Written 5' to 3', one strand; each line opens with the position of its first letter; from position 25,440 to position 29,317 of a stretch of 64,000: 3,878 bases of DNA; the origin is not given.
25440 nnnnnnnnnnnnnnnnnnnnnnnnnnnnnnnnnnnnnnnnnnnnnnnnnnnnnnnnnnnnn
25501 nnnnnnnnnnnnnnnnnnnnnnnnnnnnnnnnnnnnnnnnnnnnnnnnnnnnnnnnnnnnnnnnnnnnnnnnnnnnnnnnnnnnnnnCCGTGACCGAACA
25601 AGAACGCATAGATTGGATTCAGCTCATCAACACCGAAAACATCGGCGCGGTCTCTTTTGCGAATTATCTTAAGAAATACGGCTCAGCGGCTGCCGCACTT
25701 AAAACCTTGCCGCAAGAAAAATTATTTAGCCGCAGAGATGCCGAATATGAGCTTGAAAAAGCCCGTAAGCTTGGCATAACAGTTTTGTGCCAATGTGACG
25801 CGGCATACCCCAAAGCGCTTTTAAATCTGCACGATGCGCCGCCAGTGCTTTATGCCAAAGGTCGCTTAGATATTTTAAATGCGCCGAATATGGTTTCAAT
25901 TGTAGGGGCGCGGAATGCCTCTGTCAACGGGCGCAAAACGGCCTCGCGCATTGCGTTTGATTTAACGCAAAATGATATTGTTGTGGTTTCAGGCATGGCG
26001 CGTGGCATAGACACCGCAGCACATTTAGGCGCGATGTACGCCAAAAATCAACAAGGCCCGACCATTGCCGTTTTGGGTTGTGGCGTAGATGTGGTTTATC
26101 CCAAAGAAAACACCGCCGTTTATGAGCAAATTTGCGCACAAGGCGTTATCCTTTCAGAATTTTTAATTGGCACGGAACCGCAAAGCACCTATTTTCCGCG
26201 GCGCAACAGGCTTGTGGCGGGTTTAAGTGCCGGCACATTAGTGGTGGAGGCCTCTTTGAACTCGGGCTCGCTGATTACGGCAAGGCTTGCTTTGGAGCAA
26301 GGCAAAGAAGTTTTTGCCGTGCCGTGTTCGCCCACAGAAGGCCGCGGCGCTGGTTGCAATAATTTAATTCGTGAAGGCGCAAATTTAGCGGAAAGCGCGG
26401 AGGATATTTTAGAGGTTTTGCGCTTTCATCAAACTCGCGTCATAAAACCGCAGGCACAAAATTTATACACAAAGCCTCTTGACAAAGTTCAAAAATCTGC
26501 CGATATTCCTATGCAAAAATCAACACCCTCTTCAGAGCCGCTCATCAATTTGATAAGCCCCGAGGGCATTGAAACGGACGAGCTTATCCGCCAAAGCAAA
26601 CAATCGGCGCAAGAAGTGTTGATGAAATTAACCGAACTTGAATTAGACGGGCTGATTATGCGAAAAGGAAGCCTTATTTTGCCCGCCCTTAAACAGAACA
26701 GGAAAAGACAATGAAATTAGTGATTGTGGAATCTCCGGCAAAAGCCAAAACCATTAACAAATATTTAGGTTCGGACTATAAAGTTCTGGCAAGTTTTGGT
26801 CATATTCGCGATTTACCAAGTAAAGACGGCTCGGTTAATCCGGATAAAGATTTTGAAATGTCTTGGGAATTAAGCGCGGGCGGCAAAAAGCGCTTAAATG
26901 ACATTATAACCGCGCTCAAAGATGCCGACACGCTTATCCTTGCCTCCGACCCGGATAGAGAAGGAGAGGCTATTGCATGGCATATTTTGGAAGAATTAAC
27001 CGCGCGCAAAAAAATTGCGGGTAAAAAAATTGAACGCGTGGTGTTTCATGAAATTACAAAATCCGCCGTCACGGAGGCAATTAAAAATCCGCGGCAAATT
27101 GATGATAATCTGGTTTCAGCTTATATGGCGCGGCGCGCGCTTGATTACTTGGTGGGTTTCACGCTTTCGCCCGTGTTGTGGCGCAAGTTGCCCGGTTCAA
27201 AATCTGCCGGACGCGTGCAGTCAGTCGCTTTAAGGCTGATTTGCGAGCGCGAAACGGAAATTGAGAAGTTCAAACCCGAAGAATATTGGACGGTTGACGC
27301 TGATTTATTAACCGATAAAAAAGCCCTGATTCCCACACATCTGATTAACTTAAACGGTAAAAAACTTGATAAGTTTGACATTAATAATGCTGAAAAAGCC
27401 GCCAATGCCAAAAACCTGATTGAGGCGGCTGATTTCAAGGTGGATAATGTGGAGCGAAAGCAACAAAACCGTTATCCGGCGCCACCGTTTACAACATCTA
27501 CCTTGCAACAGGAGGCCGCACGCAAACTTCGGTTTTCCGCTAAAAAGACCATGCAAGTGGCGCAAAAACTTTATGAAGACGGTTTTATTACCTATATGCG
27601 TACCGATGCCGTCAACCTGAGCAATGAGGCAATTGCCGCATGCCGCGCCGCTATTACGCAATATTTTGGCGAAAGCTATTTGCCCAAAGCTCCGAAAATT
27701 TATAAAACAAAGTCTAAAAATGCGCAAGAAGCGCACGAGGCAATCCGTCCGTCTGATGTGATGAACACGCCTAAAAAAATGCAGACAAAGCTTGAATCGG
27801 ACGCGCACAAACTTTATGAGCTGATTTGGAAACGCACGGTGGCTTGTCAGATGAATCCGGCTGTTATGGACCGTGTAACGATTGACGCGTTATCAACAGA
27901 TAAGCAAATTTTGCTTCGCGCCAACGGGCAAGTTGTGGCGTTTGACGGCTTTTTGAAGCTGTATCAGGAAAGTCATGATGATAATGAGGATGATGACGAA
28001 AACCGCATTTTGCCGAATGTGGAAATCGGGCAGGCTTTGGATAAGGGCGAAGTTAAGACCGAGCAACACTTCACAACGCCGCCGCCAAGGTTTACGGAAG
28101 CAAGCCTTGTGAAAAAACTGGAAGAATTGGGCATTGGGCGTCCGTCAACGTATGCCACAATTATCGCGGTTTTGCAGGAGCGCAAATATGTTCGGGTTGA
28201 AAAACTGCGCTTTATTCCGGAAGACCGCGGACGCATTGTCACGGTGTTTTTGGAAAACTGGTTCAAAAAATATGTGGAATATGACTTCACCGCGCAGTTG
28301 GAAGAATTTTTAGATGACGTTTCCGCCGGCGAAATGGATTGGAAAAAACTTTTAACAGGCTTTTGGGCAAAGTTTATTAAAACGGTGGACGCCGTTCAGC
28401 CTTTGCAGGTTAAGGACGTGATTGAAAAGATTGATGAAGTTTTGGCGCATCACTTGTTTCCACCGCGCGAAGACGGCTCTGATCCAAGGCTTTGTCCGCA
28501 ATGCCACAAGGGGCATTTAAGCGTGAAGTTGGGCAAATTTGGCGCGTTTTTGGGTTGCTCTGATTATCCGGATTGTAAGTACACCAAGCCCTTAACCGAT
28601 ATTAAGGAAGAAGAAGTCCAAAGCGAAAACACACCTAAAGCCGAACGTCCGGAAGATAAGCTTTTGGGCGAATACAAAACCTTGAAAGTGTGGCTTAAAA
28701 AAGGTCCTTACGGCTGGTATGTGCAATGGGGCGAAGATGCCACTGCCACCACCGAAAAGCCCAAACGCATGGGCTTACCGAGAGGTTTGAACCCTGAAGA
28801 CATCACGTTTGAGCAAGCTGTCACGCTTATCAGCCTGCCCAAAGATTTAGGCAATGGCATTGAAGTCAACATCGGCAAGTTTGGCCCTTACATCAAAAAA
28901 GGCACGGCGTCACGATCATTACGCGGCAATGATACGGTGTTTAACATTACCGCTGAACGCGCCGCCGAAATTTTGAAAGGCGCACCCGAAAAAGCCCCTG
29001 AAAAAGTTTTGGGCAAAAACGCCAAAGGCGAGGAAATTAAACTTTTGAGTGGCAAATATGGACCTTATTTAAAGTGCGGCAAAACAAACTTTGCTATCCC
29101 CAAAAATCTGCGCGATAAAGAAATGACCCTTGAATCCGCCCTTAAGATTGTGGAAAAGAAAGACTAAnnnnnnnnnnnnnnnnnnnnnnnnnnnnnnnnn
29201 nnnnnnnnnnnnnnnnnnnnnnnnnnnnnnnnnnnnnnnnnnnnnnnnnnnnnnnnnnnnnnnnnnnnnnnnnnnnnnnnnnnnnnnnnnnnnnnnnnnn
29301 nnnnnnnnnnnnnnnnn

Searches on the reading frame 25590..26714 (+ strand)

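Call 16: search_protein_families(library=ncbifam, proteins=[window:25590-26714:+])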
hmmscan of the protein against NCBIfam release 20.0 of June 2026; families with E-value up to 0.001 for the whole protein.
window:25590-26714:+ (374 aa): 2 families
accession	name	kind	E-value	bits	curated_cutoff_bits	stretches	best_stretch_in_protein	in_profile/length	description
TIGR00732.1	dprA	equivalog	4.4e-68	228.8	191.15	1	58-276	4-219/220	DNA-processing protein DprA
NF008007.0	PRK10736.1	equivalog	4.2e-64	217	495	1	58-356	67-351/374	DNA-protecting protein DprA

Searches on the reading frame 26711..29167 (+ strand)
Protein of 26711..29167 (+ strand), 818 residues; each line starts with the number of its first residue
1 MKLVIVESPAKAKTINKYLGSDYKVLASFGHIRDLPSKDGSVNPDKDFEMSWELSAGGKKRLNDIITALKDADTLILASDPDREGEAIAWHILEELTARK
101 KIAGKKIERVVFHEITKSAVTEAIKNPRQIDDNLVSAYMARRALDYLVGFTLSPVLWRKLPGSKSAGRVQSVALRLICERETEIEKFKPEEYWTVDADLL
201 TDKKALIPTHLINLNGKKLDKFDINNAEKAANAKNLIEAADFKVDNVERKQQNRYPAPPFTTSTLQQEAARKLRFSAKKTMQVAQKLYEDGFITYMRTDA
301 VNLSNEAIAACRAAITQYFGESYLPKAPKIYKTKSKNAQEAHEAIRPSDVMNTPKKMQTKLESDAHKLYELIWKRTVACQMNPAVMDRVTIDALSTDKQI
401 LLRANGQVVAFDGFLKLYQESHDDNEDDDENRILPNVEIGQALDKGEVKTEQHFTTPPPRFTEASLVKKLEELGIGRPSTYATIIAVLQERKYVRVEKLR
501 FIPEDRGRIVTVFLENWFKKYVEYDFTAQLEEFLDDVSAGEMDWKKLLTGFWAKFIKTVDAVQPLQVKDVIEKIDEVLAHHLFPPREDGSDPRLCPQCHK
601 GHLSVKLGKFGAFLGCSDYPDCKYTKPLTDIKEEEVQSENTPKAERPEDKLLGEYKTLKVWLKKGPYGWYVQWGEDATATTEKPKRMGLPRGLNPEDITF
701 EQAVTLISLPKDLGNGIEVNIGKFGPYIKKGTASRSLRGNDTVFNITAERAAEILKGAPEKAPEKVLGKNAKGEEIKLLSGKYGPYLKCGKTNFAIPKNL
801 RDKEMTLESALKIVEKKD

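Call 22: search_protein_families(library=pfam, proteins=[window:26711-29167:+])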
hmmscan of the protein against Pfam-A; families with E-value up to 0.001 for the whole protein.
window:26711-29167:+ (818 aa): 4 families
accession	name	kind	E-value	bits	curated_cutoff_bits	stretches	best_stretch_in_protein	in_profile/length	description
PF01131.25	Topoisom_bac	-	2.3e-129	432.4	35.1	1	130-548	2-410/411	DNA topoisomerase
PF13368.11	Toprim_C_rpt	-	1.4e-38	131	22.3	3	771-817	3-49/57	Topoisomerase C-terminal repeat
PF01751.28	Toprim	-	6.7e-20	71.5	23.1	1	2-115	1-96/96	Toprim domain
PF01396.24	Zn_ribbon_Top1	-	3.2e-14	52.8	32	1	594-629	3-37/39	Topoisomerase DNA binding C4 zinc finger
